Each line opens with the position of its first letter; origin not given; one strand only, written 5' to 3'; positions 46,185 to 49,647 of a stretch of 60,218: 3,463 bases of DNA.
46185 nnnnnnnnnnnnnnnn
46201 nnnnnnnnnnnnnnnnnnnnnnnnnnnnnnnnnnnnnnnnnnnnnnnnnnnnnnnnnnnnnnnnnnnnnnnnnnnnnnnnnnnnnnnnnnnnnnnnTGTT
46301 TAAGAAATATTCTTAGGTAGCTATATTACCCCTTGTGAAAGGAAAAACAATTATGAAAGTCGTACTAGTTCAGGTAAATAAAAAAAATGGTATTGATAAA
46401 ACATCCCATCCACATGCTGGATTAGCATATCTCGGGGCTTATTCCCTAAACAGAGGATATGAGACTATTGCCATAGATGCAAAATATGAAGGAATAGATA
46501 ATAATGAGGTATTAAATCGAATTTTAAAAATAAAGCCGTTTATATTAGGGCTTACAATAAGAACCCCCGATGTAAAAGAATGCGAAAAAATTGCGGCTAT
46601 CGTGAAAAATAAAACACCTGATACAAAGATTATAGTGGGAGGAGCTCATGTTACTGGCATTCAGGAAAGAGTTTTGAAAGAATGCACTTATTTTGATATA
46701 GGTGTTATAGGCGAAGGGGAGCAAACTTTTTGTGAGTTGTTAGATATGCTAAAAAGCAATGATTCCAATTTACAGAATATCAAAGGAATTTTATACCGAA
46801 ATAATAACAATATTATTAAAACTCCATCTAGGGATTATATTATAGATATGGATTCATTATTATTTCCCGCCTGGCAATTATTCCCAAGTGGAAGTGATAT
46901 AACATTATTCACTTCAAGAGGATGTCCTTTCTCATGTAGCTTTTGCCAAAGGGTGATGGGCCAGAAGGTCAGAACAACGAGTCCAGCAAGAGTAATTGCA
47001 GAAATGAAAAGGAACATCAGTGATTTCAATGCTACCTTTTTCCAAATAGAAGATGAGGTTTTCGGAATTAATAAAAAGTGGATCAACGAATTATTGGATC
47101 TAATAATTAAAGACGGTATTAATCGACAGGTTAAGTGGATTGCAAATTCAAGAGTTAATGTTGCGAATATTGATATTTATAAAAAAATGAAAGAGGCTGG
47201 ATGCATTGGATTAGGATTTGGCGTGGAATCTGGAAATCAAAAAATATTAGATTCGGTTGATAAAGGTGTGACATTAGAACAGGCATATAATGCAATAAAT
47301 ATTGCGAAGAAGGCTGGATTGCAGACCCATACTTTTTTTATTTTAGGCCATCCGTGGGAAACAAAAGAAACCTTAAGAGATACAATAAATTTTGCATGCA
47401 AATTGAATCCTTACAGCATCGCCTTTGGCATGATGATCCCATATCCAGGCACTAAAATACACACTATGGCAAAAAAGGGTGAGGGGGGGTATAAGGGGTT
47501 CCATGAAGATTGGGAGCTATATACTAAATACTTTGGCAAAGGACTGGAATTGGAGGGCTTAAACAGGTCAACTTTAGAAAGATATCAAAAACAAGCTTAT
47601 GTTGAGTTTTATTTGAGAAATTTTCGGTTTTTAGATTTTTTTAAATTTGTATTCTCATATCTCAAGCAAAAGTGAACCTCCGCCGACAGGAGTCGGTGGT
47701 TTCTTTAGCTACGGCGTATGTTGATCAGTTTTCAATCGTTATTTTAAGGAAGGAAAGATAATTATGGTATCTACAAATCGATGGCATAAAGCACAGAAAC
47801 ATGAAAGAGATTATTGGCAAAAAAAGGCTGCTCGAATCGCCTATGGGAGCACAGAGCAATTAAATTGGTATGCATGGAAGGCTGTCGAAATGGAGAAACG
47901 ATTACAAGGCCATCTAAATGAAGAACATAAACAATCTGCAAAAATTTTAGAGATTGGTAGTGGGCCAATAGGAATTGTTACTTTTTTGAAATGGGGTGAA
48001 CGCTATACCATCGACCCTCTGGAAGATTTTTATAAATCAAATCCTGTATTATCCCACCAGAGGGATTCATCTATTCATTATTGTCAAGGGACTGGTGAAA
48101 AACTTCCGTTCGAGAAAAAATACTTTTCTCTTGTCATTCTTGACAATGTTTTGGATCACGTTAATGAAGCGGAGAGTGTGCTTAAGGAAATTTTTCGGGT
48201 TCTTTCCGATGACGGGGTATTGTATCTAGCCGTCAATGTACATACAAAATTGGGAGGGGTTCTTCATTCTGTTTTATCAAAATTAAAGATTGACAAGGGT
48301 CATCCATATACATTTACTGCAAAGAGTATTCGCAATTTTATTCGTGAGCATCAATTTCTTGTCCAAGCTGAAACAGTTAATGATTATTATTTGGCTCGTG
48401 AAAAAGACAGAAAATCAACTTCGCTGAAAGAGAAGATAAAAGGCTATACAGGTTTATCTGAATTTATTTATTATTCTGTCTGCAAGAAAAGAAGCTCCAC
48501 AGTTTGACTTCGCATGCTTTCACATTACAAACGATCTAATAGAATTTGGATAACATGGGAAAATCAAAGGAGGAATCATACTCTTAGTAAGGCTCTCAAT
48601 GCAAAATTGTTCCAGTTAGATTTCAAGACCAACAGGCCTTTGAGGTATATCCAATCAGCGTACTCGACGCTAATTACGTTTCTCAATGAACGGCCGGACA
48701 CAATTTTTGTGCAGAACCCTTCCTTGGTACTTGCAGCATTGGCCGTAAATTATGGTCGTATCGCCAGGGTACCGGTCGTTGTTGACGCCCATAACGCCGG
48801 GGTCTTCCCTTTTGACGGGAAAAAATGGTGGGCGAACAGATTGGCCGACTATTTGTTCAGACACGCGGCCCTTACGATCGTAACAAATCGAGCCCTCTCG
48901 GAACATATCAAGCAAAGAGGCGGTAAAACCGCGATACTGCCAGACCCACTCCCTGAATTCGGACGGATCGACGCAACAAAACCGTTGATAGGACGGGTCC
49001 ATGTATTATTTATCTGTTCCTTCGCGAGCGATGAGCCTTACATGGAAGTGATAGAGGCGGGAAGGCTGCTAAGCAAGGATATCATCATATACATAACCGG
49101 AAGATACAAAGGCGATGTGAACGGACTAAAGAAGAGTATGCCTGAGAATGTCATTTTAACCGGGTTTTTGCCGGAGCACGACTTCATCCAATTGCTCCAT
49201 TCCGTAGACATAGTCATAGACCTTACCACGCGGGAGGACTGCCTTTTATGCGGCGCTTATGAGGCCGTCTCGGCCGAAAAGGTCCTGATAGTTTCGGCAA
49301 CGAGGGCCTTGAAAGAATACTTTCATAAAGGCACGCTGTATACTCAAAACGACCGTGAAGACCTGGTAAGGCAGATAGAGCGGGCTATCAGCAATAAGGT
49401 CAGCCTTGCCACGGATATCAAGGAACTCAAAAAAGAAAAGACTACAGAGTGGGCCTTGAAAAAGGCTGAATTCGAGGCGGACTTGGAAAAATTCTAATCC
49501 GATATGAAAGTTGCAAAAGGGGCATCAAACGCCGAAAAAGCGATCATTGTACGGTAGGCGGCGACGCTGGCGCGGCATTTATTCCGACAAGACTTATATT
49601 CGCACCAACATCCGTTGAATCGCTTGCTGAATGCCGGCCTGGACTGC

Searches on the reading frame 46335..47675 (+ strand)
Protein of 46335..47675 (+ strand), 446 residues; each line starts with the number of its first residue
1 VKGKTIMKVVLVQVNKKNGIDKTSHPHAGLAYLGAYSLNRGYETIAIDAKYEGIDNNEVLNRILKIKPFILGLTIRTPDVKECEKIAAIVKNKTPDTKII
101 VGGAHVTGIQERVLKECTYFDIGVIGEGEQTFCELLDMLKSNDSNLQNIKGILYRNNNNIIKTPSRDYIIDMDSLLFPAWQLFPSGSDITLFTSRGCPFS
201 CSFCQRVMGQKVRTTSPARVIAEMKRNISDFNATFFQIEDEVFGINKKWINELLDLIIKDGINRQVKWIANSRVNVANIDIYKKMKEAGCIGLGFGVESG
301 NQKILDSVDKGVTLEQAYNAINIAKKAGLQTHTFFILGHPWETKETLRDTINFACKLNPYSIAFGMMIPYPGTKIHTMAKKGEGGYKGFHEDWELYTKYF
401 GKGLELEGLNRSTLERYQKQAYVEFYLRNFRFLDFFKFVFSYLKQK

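Call 71: search_protein_families(library=pfam, proteins=[window:46335-47675:+], max_evalue=0.001)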
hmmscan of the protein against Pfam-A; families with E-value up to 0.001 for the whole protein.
window:46335-47675:+ (446 aa): 3 families
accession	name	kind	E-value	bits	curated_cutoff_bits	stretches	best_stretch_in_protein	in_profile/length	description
PF04055.27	Radical_SAM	-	3.5e-21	76.5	29.5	1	193-354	3-166/166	Radical SAM superfamily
PF02310.24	B12-binding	-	4.7e-17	62.4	32.1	1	24-135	11-120/121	B12 binding domain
PF19864.5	Radical_SAM_N2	-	9.6e-05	22.3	29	0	84-148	73-134/151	Radical SAM proteins, N-terminal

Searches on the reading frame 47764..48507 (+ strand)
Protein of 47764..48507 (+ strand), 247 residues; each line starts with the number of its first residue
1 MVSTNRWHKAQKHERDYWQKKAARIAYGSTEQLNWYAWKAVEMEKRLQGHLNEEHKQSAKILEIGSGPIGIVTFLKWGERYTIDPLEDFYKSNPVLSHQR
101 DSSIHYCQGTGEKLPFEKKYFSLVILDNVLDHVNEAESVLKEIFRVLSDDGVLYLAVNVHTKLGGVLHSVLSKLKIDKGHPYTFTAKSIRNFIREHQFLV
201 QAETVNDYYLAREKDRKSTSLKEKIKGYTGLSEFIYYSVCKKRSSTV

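Call 71: search_protein_families(library=pfam, proteins=[window:47764-48507:+], max_evalue=0.001)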
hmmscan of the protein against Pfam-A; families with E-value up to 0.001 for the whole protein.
window:47764-48507:+ (247 aa): 6 families
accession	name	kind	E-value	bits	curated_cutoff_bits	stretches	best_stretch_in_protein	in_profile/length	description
PF08241.18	Methyltransf_11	-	5e-12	46.7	21.2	1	62-155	1-95/95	Methyltransferase domain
PF13649.12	Methyltransf_25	-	5.8e-07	30.6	27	1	61-151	1-97/97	Methyltransferase domain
PF13847.12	Methyltransf_31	-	2.7e-06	27.5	27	1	104-156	56-110/145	Methyltransferase domain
PF13489.12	Methyltransf_23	-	3e-06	27.5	27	1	53-200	18-161/164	Methyltransferase domain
PF01209.24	Ubie_methyltran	-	1.2e-05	25.2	20.1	1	99-155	95-151/233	ubiE/COQ5 methyltransferase family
PF08242.18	Methyltransf_12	-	0.00041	21.5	30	1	95-153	39-98/98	Methyltransferase domain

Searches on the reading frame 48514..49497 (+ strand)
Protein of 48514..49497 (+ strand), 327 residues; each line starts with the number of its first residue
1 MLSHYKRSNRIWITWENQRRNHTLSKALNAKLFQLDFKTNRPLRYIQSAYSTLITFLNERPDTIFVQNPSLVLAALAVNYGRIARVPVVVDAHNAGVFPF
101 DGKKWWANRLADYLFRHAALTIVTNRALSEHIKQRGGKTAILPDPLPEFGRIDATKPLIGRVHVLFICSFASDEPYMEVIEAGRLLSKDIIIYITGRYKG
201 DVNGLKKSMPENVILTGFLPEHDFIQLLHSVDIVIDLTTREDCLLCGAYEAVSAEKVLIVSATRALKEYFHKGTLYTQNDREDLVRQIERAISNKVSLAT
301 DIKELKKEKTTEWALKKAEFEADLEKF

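Call 71: search_protein_families(library=pfam, proteins=[window:48514-49497:+], max_evalue=0.001)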
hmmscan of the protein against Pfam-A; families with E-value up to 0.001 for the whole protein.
window:48514-49497:+ (327 aa): 5 families
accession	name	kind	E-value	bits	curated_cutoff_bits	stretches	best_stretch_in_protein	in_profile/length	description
PF13579.12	Glyco_trans_4_4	-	2.9e-09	37.9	29.7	1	42-138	56-148/158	Glycosyl transferase 4-like domain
PF00534.26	Glycos_transf_1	-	4.3e-07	30.1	26.4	1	178-304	32-167/172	Glycosyl transferases group 1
PF13692.12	Glyco_trans_1_4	-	3.9e-06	27.6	27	1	164-294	4-142/142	Glycosyl transferases group 1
PF13524.12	Glyco_trans_1_2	-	4.4e-05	23.9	25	1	194-294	19-114/144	Glycosyl transferase-like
PF13439.12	Glyco_transf_4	-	7.3e-05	23.3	28.5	1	41-136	53-153/170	Glycosyltransferase Family 4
